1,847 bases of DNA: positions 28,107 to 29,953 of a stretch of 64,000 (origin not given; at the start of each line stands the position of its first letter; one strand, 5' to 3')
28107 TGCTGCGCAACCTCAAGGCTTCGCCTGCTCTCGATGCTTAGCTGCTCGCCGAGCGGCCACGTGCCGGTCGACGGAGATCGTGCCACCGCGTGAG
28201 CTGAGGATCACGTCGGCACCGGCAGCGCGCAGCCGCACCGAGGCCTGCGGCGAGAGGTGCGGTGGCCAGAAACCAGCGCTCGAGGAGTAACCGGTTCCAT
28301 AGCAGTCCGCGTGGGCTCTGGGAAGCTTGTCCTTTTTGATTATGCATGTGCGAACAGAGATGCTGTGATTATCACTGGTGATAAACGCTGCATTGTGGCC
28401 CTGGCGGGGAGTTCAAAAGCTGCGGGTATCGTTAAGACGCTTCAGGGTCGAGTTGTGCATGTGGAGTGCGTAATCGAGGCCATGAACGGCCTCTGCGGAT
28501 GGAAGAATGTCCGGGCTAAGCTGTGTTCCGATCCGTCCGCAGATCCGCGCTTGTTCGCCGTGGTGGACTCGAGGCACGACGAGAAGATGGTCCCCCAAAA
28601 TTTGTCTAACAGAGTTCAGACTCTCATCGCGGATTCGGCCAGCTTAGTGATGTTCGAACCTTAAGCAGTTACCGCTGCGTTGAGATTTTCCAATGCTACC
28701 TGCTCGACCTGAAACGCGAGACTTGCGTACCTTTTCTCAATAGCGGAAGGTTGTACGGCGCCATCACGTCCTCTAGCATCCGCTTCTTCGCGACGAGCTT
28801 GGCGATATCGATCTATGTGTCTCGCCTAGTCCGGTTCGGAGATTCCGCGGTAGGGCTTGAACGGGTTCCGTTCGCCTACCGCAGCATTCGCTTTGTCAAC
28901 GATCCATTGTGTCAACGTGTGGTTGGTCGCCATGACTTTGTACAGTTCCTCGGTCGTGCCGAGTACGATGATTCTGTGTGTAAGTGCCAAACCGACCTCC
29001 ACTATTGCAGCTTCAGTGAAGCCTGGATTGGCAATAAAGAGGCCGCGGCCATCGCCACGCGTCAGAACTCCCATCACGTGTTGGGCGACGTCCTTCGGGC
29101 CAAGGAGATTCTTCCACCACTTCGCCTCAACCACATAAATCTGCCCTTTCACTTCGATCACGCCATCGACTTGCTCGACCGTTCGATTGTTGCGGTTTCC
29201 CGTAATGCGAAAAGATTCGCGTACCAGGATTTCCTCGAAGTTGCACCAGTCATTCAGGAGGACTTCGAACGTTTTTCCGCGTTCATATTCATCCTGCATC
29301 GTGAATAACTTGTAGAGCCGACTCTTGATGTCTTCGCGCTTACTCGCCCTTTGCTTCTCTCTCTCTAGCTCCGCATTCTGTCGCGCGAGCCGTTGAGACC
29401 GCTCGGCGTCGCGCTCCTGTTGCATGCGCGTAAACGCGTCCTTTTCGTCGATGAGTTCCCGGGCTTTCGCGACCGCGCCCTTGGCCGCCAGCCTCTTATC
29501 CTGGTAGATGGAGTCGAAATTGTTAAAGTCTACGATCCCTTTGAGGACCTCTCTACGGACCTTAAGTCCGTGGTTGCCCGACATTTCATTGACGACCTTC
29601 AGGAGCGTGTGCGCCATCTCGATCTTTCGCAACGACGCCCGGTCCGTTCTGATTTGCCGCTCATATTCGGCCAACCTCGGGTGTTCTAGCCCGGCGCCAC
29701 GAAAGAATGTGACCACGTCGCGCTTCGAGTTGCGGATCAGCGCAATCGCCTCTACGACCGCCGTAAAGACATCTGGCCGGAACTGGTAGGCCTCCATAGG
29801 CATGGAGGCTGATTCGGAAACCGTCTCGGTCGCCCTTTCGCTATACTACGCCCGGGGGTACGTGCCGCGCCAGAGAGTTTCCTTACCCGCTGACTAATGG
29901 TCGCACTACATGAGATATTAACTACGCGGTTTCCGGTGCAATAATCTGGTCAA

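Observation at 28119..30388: Degenerate second copy of the comEC 3' end brackets an AT-rich insert directly after the intact comEC stop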

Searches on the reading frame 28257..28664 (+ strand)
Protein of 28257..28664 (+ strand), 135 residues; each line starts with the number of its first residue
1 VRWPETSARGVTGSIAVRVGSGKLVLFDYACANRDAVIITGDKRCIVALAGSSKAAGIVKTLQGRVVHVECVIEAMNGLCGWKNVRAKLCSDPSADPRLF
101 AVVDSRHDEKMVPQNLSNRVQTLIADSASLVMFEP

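Call 8: search_protein_families(library=padloc, proteins=[window:28257-28664:+], max_evalue=0.01)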
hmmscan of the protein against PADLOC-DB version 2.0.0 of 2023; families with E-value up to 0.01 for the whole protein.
window:28257-28664:+ (135 aa): 0 families

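Call 9: search_protein_families(library=pfam, proteins=[window:28257-28664:+], max_evalue=0.01)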
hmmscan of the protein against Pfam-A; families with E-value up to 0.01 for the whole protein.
window:28257-28664:+ (135 aa): 0 families

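Call 17: search_protein_families(library=ncbifam, proteins=[window:28257-28664:+], max_evalue=1)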
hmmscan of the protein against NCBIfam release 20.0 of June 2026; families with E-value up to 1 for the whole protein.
window:28257-28664:+ (135 aa): 0 families

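Call 18: search_solved_structures(query=window:28257-28664:+, max_evalue=10, show_alignments=2)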
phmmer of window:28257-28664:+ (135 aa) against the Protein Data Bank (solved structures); distinct sequences matched with E-value up to 10: 0.

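Call 40: search_protein_representatives(protein=window:28257-28664:+)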
Query: 135 residues. Proteins with E-value up to 0.001 (for the whole library): 81; up to 1e-10: 8; up to 1e-30: 0. The best 81 are listed.
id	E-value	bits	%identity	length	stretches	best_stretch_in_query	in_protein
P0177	3.8e-26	107.9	45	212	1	18-130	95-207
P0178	1.4e-25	106.1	42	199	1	19-131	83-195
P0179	3.1e-24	101.7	43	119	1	18-132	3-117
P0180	1.0e-15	74.2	36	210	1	19-132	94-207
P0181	6.7e-13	65.0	37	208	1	19-124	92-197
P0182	3.7e-12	62.6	36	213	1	18-131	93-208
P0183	9.8e-12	61.3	32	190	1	19-132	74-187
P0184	5.7e-11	58.8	35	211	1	18-117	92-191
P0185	4.3e-10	56.0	31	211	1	20-131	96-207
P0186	5.1e-10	55.7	37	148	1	17-105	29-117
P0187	1.1e-08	51.4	37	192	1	18-114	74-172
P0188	1.3e-08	51.2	28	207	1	18-130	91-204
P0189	1.5e-08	51.0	29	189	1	18-131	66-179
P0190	8.9e-08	48.5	32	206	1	19-128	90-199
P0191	1.4e-07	47.9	37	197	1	21-107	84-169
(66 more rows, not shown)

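Call 41: search_protein_families(library=pfam, proteins=[P0177, P0178, P0180, P0181, P0182, P0183], max_evalue=0.1)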
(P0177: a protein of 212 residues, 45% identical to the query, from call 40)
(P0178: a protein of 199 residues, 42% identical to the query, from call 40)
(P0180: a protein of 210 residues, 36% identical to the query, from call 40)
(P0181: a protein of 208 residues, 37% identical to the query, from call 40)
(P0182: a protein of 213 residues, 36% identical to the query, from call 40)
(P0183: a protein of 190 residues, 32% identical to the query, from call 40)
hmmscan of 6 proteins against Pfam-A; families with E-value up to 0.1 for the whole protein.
P0177 (212 aa): 0 families

P0178 (199 aa): 0 families

P0180 (210 aa): 0 families

P0181 (208 aa): 1 family
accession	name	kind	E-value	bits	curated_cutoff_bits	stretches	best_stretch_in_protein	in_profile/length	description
PF13470.12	PIN_3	-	0.077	14.3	27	0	59-117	62-115/115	PIN domain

P0182 (213 aa): 0 families

P0183 (190 aa): 0 families
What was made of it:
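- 28308..28664 (+): 5'-truncated PIN-like pseudogene. It lacks about 94 N-terminal codons. The only family hit among six homologues scanned is a weak PIN_3 match for P0181, below Pfam's cut-off (E=0.077, call 41).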

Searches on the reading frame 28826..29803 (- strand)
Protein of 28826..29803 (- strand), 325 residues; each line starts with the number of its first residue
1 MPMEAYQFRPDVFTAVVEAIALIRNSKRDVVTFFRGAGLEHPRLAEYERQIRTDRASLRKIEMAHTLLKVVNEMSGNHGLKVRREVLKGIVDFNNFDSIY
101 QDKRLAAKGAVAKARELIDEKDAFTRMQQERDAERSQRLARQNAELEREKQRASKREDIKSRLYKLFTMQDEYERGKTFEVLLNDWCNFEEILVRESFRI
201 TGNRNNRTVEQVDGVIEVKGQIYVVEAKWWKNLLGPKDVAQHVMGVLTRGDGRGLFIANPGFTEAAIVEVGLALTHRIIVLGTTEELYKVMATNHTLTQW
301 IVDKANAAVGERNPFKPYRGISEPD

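Call 8: search_protein_families(library=padloc, proteins=[window:28826-29803:-], max_evalue=0.01)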
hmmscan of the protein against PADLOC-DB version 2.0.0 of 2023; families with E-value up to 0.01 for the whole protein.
window:28826-29803:- (325 aa): 0 families
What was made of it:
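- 28826..29803 (-): Intact Mrr-type PD-(D/E)XK nuclease gene (325 aa), the main cargo. No PADLOC hit (call 8).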

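Call 9: search_protein_families(library=pfam, proteins=[window:28826-29803:-], max_evalue=0.01)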
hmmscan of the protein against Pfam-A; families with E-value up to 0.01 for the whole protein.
window:28826-29803:- (325 aa): 2 families
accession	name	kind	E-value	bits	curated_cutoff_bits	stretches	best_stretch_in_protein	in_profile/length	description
PF04471.18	Mrr_cat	-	7.8e-08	32.9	21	1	187-287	7-111/115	Restriction endonuclease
PF17871.7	AAA_lid_9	-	0.0045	17.3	22.8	0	70-161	12-96/104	AAA lid domain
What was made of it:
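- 28826..29803 (-): Pfam Mrr_cat, E=7.8e-8 (call 9).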

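Call 17: search_protein_families(library=ncbifam, proteins=[window:28826-29803:-], max_evalue=1)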
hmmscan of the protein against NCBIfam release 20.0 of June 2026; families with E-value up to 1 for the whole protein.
window:28826-29803:- (325 aa): 2 families
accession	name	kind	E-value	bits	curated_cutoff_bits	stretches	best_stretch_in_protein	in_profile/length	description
NF008118.0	PRK10865.1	equivalog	0.019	12.9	1417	1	44-186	316-462/857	ATP-dependent chaperone ClpB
TIGR03346.1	chaperone_ClpB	equivalog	0.058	11.7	1232.1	1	45-190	312-460/853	ATP-dependent chaperone ClpB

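Call 36: find_homologous_proteins(query=window:28826-29803:-)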
Query window:28826-29803:- (325 aa): 56 proteins with E <= 0.001 among 2240 candidates.
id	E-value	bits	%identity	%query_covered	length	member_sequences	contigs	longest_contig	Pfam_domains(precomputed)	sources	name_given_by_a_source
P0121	1.1e-211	720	100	100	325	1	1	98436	PF04471.19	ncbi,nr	ncbi:restriction endonuclease [bacterium]|nr:MAG: restriction endonuclease [bacterium]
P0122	6.8e-164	563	76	99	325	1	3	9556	PF04471.19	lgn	-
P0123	3.3e-148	511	69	99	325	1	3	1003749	PF04471.19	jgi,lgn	jgi:hypothetical protein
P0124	2.2e-128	446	63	98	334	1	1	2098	PF04471.19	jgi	jgi:restriction system protein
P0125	2.3e-87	311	49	97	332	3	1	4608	PF04471.19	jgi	-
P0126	4.8e-87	310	48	98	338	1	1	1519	PF04471.19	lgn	-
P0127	7.9e-84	300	48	98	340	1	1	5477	PF04471.19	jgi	jgi:hypothetical protein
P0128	1.0e-82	296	44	100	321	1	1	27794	PF04471.19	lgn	-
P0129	1.1e-81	293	46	97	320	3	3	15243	PF04471.19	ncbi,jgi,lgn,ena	jgi:hypothetical protein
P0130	2.6e-81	291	44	98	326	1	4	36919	PF04471.19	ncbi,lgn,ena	-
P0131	2.0e-80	289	44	97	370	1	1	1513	PF04471.19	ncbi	-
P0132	9.2e-80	286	48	98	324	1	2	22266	PF04471.19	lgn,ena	-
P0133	9.4e-75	270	42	96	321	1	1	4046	PF04471.19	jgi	jgi:hypothetical protein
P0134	3.7e-68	248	41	96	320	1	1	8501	PF04471.19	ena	-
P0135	3.4e-67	245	39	95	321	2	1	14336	PF04471.19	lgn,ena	-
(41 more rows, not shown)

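Call 37: find_encoding_contigs(protein=P0122, flank=8000, max_places=3)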
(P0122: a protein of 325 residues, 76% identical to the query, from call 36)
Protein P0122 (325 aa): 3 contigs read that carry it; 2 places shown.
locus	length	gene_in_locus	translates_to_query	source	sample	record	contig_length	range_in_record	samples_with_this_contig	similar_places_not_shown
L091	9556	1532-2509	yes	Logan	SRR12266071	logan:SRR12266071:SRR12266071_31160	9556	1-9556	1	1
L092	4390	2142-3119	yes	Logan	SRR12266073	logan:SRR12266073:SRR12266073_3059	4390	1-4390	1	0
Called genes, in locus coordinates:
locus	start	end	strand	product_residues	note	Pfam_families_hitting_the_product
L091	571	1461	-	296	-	PF18928:DUF5677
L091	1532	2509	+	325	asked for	PF04471:Mrr_cat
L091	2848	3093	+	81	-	-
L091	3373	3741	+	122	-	-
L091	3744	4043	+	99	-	-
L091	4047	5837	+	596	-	-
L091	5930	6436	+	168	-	-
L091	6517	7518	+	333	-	PF13365:Trypsin_2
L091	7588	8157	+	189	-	-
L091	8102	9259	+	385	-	-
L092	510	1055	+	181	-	-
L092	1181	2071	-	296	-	PF18928:DUF5677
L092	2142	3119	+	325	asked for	PF04471:Mrr_cat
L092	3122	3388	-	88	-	PF13560:HTH_31 (weak), PF12844:HTH_19 (weak), PF13443:HTH_26 (weak), PF01381:HTH_3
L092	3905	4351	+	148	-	-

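Call 38: find_encoding_contigs(protein=P0123, flank=8000, max_places=3)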
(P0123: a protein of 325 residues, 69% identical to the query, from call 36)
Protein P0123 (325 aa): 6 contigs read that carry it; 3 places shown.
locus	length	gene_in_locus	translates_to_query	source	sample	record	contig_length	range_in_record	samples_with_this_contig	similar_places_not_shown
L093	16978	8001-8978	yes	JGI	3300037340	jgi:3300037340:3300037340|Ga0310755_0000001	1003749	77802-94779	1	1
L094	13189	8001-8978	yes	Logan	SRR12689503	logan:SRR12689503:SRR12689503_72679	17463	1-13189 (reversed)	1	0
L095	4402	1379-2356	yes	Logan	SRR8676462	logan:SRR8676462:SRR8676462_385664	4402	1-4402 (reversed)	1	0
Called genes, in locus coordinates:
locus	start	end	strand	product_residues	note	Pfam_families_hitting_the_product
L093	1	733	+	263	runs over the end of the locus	-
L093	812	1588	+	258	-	-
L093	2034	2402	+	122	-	PF01695:IstB_IS21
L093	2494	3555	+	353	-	-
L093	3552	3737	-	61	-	-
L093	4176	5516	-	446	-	PF00899:ThiF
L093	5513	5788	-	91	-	-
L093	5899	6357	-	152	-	PF14452:Multi_ubiq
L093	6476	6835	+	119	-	PF12844:HTH_19, PF13560:HTH_31, PF01381:HTH_3, PF13443:HTH_26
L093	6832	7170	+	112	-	PF09722:Xre_MbcA_ParS_C (weak)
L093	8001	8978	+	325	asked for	PF04471:Mrr_cat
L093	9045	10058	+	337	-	PF14022:DUF4238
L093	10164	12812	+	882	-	-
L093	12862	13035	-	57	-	-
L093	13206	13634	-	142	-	-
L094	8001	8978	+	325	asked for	PF04471:Mrr_cat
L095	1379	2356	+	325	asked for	PF04471:Mrr_cat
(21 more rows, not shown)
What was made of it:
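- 28826..29803 (-): There are 56 full-length homologues, patchily spread over several phyla (call 36), and the nearest ones sit in defence-island-like neighbourhoods (calls 37, 38).
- Cargo of the Mrr type typically travels on islands (calls 37, 38).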

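Call 78: predict_structure(alignment_id=A3)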
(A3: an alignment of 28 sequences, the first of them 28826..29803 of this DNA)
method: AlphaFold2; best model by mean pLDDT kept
length: 325 residues; sequences in the alignment: 28
mean_pLDDT: 89.5   pTM: 0.57
mean pLDDT of the five models: 89.5, 88.8, 88.3, 88.0, 87.7
residues with pLDDT >= 90: 243; 70-90: 58; 50-70: 16; < 50: 8
segments of 3 or more residues with pLDDT < 50: 1-4, 323-325
pLDDT, mean of each block of 10 residues (from residue 1): 61 94 95 95 94 93 95 87 92 90 92 87 69 86 92 94 93 91 96 95 65 95 94 93 90 95 97 95 94 92 95 89 49
secondary structure, 60 per line:
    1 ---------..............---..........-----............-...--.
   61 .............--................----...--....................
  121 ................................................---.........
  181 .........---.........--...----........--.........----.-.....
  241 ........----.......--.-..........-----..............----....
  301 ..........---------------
elements in order: H10-23 H27-36 H42-53 H60-73 H76-91 H101-168 H172-189 E193-201 E211-218 E221-229 H236-248 E253-259 H264-273 E279-283 H284-292 H297-310
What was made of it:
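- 28826..29803 (-): The AF2 model has pLDDT 89.5: a helical N-domain, a 68-residue helix and a nuclease domain (call 78).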

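Call 80: fold_search(model_id=the predicted structure, library=pdb)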
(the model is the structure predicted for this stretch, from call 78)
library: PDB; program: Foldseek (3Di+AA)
matches with E <= 10: 722; with E <= 0.001: 3
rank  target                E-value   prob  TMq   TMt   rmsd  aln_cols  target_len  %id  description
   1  4f0p_A                2.6e-04  1.00  0.25  0.20  12.6       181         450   15  MspJI Restriction Endonuclease - P31 Form (released 2012-08-08)
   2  4f0p_B                4.9e-04  1.00  0.25  0.20  12.6       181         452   15  MspJI Restriction Endonuclease - P31 Form (released 2012-08-08)
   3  4f0p_C                5.2e-04  1.00  0.27  0.21  12.4       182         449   16  MspJI Restriction Endonuclease - P31 Form (released 2012-08-08)
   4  7e8r                  2.0e-03  1.00  0.30  0.29  10.7       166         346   14  EcoT38I restriction endonuclease (released 2022-03-02)
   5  4f0q_D                4.1e-03  0.99  0.27  0.20  10.2       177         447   16  MspJI Restriction Endonuclease - P21 Form (released 2012-08-08)
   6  4oc8_A                6.4e-03  0.99  0.26  0.23  10.6       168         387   11  DNA modification-dependent restriction endonuclease AspBHI (released 2014-03-19)
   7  5gkj_B                1.2e-02  1.00  0.21  0.29   6.6       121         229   19  Structure of EndoMS in apo form (released 2016-11-02)
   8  8zv5_B                1.8e-02  0.98  0.21  0.26   5.7       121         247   10  Structure of D440Y-hPCC BCCP-BC Conformation (released 2025-11-19)
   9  6xre_E                3.3e-02  0.97  0.24  0.36   9.8       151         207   14  Structure of the p53/RNA polymerase II assembly (released 2021-03-24)
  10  5iy6_E                3.3e-02  0.80  0.23  0.32  11.5       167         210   14  Human holo-PIC in the closed state (released 2016-05-18)
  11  8j99_B                3.5e-02  0.91  0.16  0.11   5.0        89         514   13  Human 3-methylcrotonyl-CoA carboxylase in BCS-mcoa state (released 2024-05-08)
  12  8rth_B                3.9e-02  0.93  0.16  0.10   5.0        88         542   16  Trypanosoma brucei 3-methylcrotonyl-CoA carboxylase (released 2024-04-17)
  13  9tqc_E                3.9e-02  0.91  0.16  0.10   4.9        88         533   14  L. pneumophila 3-methylcrotonyl-CoA carboxylase holoenzyme A3B6 (released 2026-02-18)
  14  8j73_G                4.1e-02  0.92  0.16  0.10   4.9        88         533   15  Methylcrotonoyl-CoA carboxylase core-Dimer (released 2024-05-01)
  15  7vba_E                4.6e-02  0.95  0.22  0.33   8.6       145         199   12  Structure of the pre state human RNA Polymerase I Elongation Complex (released 2022-02-16)
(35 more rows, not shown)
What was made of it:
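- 28826..29803 (-): Best PDB fold matches are MspJI, EcoT38I and AspBHI (call 80).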
